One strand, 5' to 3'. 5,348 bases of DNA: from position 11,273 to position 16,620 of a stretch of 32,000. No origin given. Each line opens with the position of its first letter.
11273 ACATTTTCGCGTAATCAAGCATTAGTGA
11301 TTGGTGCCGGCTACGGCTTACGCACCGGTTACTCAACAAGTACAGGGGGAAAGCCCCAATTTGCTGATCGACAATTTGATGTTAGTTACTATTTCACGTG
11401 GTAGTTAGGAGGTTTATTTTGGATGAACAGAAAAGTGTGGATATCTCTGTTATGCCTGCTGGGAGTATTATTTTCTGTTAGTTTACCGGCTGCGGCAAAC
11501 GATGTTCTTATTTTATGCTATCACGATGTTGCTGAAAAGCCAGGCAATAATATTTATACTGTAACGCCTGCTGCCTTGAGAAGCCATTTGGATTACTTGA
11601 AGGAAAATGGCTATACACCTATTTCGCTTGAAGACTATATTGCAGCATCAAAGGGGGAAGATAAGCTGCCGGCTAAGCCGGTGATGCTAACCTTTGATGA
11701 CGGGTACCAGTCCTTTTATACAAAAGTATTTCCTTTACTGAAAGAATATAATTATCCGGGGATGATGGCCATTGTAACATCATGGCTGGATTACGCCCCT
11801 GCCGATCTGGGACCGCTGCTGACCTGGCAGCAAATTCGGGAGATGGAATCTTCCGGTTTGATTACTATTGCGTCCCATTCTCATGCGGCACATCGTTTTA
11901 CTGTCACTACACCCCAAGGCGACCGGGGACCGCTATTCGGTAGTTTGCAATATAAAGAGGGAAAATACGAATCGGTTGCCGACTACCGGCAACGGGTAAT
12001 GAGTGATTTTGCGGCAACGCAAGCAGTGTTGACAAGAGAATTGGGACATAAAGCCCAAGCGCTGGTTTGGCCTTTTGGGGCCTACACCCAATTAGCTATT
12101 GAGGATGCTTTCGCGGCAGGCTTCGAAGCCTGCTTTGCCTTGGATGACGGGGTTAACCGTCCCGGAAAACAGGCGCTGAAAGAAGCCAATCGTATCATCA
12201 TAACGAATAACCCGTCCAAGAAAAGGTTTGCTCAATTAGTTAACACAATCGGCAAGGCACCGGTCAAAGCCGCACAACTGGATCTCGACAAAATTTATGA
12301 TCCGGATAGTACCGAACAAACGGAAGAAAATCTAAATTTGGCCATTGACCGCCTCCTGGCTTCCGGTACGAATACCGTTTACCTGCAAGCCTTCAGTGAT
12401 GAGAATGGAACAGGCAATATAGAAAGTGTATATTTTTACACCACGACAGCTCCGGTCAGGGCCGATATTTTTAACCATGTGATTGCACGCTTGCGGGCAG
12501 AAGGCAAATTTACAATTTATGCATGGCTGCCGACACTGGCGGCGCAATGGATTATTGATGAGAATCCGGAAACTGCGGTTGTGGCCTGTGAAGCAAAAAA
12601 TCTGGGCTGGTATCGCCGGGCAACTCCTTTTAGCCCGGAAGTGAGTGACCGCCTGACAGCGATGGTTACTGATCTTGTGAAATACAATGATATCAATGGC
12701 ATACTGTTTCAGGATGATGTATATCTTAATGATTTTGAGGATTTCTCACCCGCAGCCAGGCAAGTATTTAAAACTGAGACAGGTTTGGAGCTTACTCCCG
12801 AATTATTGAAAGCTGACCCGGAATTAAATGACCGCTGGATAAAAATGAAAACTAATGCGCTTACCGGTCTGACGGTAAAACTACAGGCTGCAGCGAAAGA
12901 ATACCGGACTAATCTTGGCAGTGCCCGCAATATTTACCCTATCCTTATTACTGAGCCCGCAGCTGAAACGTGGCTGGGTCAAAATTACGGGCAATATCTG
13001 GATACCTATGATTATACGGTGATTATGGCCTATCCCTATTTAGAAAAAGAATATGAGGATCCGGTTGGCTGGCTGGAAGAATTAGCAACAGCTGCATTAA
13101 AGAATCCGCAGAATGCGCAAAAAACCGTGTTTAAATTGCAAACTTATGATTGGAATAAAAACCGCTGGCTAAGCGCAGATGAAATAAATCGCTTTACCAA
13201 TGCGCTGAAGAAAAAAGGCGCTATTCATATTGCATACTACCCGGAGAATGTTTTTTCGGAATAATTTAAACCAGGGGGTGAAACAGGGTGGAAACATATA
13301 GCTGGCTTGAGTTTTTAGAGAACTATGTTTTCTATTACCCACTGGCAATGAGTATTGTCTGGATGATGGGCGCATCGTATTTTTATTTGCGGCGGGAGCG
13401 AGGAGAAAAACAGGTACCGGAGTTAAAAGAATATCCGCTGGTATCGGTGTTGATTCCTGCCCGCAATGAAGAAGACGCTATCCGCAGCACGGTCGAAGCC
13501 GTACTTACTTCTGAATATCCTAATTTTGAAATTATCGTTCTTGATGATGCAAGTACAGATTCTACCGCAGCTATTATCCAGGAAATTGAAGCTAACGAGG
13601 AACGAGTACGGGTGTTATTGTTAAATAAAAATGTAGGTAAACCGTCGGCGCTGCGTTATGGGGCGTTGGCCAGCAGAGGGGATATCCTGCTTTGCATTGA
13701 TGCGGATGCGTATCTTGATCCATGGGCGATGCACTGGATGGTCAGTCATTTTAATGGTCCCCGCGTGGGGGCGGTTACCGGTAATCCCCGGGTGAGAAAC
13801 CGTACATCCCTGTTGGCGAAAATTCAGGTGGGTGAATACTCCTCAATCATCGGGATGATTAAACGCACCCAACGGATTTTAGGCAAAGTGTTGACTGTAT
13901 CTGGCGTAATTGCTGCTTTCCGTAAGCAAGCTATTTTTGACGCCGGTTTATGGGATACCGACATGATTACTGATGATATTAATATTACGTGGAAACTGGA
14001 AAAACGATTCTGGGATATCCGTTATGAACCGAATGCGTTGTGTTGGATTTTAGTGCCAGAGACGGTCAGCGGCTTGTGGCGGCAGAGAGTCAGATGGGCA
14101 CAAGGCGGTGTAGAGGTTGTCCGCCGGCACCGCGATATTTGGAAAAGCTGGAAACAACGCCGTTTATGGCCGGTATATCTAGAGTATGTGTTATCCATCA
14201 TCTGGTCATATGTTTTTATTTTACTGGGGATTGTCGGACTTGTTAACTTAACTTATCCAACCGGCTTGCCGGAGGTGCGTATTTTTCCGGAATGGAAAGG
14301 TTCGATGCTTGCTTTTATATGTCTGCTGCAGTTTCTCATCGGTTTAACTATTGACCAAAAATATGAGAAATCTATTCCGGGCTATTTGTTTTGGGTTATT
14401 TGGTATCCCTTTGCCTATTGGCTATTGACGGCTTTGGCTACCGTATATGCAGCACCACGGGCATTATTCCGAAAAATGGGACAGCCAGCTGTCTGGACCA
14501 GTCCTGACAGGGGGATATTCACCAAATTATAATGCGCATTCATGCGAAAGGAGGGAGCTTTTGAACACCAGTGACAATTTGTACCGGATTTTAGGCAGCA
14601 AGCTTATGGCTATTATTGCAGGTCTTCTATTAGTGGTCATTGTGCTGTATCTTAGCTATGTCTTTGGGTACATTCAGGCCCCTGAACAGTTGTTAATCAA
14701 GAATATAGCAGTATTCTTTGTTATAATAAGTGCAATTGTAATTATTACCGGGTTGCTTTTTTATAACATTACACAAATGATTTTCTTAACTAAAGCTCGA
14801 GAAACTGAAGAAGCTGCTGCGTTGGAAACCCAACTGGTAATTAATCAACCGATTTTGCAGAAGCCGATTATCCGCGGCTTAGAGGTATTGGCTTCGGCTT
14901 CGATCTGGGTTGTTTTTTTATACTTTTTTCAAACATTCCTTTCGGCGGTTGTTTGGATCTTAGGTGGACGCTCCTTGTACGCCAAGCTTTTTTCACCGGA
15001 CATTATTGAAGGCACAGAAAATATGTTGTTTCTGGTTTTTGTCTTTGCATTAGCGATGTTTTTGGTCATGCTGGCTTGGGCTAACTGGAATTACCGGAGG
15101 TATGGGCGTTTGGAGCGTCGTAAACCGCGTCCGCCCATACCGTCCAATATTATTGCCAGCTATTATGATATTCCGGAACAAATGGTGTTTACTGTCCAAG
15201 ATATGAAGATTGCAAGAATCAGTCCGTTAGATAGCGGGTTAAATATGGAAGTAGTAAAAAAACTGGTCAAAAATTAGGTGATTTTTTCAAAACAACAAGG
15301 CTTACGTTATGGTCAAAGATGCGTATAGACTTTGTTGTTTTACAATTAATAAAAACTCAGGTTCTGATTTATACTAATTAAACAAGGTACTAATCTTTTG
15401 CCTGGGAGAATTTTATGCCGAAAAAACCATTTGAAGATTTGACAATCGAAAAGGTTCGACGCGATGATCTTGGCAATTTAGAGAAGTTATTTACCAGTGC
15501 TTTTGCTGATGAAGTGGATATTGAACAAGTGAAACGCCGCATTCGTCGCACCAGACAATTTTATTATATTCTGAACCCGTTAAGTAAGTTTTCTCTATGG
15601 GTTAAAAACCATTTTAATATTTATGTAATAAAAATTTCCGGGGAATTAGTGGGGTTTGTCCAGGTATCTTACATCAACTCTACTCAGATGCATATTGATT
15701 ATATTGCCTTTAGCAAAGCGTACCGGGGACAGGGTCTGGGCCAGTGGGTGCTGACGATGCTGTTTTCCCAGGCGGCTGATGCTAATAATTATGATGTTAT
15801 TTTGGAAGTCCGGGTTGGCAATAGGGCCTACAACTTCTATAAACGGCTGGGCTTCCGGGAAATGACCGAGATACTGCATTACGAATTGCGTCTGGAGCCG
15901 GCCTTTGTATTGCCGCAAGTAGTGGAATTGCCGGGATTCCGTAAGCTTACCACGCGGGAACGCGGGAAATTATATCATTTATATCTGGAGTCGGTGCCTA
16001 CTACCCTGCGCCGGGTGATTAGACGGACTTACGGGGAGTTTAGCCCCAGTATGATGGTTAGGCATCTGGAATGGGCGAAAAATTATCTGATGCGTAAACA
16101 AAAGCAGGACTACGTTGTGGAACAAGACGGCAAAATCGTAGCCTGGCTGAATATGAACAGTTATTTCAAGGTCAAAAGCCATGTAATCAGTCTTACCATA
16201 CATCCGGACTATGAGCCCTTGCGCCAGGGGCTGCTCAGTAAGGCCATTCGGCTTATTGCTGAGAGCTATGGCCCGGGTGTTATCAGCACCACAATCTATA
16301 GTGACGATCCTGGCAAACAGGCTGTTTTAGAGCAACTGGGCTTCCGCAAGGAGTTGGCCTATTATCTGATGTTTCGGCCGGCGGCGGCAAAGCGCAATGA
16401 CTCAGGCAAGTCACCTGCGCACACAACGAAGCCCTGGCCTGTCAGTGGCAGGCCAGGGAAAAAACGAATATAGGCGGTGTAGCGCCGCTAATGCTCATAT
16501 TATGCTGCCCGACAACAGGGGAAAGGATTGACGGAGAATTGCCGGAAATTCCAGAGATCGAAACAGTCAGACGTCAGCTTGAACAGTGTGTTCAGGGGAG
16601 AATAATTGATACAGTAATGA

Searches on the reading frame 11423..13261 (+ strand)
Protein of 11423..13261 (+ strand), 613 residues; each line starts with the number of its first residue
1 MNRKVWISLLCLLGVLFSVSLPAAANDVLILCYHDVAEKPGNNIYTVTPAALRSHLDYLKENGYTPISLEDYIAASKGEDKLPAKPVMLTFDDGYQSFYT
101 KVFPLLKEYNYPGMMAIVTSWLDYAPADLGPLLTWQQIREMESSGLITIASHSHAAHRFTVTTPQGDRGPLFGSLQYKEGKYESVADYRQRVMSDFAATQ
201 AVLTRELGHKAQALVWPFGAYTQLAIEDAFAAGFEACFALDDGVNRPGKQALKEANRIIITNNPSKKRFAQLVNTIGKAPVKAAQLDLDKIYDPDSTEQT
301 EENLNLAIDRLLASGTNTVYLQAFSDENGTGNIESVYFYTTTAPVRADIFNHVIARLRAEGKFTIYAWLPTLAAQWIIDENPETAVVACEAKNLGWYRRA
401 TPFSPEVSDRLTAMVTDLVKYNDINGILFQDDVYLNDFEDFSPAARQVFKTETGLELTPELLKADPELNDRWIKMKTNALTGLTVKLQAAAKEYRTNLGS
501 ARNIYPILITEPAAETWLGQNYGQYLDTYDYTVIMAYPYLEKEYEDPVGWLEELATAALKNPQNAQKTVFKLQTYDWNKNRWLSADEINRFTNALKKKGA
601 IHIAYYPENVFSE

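Call 34: search_protein_families(library=pfam, proteins=[window:11423-13261:+], max_evalue=0.00001)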
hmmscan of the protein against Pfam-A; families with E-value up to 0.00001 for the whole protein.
window:11423-13261:+ (613 aa): 2 families
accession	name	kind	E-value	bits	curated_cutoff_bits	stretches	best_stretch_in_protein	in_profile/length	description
PF14883.12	GHL13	-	1.3e-87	294.4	27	1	285-606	1-324/324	Hypothetical glycosyl hydrolase family 13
PF01522.26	Polysacc_deac_1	-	2.3e-19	70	23.1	1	81-236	3-123/124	Polysaccharide deacetylase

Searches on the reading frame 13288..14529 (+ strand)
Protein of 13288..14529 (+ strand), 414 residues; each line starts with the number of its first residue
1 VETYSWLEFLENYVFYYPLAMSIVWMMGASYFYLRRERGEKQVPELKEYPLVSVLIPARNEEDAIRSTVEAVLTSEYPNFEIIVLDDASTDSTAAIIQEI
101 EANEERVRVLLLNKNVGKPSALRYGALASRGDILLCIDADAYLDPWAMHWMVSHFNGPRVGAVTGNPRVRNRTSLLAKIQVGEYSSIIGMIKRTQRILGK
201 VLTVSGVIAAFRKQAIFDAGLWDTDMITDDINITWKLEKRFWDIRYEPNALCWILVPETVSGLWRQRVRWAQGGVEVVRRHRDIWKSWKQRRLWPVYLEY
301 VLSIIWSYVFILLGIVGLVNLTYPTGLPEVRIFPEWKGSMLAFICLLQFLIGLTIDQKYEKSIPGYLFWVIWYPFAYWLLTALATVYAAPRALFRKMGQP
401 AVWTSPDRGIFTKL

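Call 34: search_protein_families(library=pfam, proteins=[window:13288-14529:+], max_evalue=0.00001)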
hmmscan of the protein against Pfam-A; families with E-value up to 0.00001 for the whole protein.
window:13288-14529:+ (414 aa): 5 families
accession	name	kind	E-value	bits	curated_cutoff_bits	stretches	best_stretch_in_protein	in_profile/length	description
PF13641.12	Glyco_tranf_2_3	-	1.3e-34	120.7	27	1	52-273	3-230/230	Glycosyltransferase like family 2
PF00535.33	Glycos_transf_2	-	2.5e-33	115.8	23.3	1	53-216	1-164/168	Glycosyl transferase family 2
PF13632.12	Glyco_trans_2_3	-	1.2e-24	87.6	27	1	134-379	2-196/198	Glycosyl transferase family group 2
PF13506.12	Glyco_transf_21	-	3.5e-11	43.3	21.7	1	125-271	25-173/174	Glycosyl transferase family 21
PF10111.15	Glyco_tranf_2_2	-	8.6e-07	29.1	27.3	1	53-146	1-97/276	Glycosyltransferase like family 2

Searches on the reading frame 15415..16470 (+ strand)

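Call 34: search_protein_families(library=pfam, proteins=[window:15415-16470:+], max_evalue=0.00001)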
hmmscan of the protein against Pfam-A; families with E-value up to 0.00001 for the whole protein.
window:15415-16470:+ (352 aa): 4 families
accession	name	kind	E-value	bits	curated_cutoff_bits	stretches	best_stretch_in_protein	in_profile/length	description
PF00583.31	Acetyltransf_1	-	1.9e-20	73.7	20.7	1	62-147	28-116/116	Acetyltransferase (GNAT) family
PF13508.13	Acetyltransf_7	-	5.4e-16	59.2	27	1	67-149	3-84/84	Acetyltransferase (GNAT) domain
PF13673.13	Acetyltransf_10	-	2.8e-12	47.2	23.6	1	64-152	28-112/128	Acetyltransferase (GNAT) domain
PF13302.13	Acetyltransf_3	-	2.3e-08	35.3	25.4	0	9-148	2-138/138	Acetyltransferase (GNAT) domain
